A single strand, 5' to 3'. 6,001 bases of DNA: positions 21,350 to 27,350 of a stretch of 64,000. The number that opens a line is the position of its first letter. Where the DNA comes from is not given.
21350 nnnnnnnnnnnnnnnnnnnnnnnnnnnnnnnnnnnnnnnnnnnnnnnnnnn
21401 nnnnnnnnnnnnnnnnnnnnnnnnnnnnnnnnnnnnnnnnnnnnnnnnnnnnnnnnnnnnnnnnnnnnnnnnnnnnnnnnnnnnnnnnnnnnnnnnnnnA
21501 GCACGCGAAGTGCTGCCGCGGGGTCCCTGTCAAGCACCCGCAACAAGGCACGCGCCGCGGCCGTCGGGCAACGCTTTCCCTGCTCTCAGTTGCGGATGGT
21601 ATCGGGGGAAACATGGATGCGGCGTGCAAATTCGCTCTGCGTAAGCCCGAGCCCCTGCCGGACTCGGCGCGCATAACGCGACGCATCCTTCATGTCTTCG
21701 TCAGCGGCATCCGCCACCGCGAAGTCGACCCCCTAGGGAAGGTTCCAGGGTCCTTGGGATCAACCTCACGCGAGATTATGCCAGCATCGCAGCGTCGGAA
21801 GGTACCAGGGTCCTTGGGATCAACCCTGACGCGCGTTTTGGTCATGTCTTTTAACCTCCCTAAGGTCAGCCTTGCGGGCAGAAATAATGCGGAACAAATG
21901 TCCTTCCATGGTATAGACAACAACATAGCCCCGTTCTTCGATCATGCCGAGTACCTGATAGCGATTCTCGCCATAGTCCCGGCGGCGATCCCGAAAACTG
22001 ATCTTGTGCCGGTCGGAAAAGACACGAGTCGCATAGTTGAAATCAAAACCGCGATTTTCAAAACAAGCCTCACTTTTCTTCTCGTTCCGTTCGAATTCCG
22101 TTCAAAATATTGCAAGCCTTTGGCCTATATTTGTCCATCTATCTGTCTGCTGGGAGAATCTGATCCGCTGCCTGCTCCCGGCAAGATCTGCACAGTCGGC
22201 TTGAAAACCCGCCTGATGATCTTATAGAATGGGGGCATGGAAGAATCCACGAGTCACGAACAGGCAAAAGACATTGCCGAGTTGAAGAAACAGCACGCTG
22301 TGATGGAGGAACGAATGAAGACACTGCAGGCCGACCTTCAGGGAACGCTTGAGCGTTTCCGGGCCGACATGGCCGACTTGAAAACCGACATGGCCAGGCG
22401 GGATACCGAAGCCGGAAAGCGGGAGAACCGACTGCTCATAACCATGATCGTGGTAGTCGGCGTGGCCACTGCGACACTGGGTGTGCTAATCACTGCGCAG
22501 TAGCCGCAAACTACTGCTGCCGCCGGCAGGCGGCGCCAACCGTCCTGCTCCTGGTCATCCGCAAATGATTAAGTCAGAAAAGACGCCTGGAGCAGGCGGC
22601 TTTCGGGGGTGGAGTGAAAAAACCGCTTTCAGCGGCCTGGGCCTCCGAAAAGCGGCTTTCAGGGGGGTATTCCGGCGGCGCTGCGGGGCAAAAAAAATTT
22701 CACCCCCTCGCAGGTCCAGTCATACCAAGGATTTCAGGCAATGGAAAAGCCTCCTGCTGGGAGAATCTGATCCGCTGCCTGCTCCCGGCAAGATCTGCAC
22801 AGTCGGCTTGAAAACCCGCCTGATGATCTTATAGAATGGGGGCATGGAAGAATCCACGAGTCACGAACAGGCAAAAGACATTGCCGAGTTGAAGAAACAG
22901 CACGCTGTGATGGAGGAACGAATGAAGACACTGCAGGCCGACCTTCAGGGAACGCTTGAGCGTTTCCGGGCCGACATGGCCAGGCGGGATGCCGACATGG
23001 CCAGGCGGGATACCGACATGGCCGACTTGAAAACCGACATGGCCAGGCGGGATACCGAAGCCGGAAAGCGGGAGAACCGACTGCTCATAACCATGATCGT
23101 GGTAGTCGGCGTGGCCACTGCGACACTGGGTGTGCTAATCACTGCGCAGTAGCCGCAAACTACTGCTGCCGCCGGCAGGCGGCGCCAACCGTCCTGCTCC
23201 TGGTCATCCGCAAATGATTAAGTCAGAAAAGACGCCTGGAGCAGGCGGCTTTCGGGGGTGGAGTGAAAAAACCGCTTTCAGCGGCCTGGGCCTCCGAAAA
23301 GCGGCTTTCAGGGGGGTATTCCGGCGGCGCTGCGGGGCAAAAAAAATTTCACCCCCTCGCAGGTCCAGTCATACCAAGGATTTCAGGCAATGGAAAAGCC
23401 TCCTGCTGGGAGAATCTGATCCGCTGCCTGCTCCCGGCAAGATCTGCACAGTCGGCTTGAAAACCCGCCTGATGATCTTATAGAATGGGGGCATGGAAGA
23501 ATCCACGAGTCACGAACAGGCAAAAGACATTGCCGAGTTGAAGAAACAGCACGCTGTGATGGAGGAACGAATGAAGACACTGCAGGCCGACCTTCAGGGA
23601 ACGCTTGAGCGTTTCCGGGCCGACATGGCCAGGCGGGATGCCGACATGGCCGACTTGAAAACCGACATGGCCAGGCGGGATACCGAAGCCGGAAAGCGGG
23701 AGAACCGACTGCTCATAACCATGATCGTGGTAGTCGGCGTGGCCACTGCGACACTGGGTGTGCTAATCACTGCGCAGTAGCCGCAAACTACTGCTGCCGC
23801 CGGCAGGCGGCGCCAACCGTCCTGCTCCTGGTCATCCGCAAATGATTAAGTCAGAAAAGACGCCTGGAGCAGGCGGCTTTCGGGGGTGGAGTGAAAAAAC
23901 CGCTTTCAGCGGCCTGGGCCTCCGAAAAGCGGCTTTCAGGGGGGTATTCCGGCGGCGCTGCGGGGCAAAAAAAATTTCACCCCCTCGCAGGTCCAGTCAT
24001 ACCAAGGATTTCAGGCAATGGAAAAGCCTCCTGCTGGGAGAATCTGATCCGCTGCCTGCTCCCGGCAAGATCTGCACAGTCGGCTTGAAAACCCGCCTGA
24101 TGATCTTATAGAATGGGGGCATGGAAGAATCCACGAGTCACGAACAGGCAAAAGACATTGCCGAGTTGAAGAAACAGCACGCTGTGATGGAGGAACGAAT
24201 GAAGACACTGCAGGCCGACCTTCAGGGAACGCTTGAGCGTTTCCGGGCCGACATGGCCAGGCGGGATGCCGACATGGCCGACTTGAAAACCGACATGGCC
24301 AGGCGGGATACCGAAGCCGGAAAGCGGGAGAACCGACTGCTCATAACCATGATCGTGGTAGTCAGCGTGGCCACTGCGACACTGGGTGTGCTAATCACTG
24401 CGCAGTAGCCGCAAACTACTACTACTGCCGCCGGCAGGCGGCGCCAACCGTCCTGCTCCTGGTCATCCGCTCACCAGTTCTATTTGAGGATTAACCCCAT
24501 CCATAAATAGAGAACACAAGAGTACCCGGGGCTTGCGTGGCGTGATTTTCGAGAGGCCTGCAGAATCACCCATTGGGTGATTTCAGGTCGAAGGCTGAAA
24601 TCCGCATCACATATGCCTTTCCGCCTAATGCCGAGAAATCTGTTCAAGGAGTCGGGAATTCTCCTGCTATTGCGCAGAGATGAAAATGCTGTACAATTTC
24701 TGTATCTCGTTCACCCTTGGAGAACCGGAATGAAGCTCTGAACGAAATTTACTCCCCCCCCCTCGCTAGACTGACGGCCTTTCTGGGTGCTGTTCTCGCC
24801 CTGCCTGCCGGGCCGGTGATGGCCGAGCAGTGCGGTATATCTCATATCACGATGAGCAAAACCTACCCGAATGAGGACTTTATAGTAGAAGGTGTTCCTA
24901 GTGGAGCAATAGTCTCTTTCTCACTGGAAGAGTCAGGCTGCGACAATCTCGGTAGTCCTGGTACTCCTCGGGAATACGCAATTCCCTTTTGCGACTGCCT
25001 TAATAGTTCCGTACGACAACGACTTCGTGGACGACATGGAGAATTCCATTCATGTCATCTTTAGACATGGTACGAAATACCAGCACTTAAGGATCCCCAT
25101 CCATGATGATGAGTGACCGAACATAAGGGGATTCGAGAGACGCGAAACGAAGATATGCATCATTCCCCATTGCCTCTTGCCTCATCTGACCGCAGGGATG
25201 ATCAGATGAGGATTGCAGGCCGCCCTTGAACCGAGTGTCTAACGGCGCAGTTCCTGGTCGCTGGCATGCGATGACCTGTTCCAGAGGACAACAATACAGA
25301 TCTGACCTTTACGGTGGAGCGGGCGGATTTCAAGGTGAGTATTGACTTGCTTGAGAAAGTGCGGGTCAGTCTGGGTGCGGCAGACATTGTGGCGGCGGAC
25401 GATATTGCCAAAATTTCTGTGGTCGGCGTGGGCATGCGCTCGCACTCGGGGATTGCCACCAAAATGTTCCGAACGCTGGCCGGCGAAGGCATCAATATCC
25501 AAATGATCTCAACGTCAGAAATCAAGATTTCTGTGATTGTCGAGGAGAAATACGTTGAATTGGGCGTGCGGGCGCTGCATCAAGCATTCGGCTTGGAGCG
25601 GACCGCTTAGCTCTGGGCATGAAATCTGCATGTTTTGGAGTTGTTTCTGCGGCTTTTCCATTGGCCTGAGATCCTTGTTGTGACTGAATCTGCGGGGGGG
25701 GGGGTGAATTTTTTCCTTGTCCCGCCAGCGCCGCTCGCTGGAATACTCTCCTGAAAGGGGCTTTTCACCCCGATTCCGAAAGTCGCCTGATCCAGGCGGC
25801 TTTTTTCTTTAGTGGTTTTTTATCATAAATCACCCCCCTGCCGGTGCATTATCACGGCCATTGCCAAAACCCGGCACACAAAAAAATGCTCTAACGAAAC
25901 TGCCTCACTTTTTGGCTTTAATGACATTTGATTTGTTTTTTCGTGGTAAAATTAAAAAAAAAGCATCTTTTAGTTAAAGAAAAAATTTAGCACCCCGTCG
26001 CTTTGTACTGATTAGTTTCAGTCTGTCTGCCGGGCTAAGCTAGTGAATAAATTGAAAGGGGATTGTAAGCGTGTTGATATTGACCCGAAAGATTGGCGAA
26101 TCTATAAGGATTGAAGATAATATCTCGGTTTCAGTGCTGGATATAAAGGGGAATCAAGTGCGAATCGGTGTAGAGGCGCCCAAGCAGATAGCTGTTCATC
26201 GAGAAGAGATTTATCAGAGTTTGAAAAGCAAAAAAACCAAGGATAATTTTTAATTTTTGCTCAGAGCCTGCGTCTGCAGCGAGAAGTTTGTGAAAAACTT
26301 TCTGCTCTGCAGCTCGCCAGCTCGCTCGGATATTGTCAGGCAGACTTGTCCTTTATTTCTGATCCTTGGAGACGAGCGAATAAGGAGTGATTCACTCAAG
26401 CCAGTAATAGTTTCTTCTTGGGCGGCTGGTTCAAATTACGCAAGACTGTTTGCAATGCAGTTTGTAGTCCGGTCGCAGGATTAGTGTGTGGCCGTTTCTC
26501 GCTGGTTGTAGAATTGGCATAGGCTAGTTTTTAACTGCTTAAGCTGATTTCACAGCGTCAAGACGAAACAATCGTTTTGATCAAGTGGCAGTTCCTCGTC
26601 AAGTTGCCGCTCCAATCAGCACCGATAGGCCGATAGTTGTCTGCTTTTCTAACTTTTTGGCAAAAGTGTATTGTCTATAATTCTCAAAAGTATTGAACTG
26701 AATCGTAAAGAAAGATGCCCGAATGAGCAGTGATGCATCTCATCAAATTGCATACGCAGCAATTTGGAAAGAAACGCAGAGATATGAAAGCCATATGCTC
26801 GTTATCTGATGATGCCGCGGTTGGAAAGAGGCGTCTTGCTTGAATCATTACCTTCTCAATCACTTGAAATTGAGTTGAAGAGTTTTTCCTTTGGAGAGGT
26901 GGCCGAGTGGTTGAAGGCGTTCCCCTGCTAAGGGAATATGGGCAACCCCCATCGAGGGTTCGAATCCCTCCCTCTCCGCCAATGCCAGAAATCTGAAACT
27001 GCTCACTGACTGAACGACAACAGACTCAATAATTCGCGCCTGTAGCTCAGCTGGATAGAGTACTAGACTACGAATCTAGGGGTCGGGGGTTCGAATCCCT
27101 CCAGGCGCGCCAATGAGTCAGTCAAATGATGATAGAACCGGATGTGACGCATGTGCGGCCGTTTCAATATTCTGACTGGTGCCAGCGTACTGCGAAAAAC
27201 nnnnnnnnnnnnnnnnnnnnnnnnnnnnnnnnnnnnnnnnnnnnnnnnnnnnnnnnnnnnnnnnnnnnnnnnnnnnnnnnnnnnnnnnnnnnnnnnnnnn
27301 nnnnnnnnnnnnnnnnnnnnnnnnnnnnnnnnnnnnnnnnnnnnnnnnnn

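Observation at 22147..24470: Tandem array of four near-identical tail-anchored coiled-coil mini-genes with copy-specific heptad number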

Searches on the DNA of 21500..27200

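Call 22: search_rna_families(source=window, start=21500, end=27200, threshold=evalue, max_evalue=1)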
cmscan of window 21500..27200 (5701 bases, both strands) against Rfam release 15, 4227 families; matches with E-value up to 1: 5.
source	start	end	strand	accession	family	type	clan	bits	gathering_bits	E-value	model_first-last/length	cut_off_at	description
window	27036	27109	+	RF00005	tRNA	Gene; tRNA;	CL00001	67.2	29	1.6e-13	1-71/71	no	tRNA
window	26893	26978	+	RF00005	tRNA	Gene; tRNA;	CL00001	63.2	29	2.1e-12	1-71/71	no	tRNA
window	26928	26978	-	RF04351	Plastid-psbl-rps4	Cis-reg;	-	36.3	68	5e-05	1-53/53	no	Plastid-psbl-rps4 3UTR RNA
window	27036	27110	-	RF04354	Plastid-ycf2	Cis-reg;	-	25.6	65.7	0.052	1-75/75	no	Plastid-ycf2 5UTR RNA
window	25741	25817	+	RF00519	suhB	Gene; sRNA;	CL00108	20.9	41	0.62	1-77/77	no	Makes More Granules Regulator RNA (mmgR)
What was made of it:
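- On Type I toxin-antitoxin repeats (ldr/rdl-like): No Rfam hit lies in the array (call 22).
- No Rfam family matches within the array (call 22).
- Tried and rejected: Nothing was found in the array (call 22).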
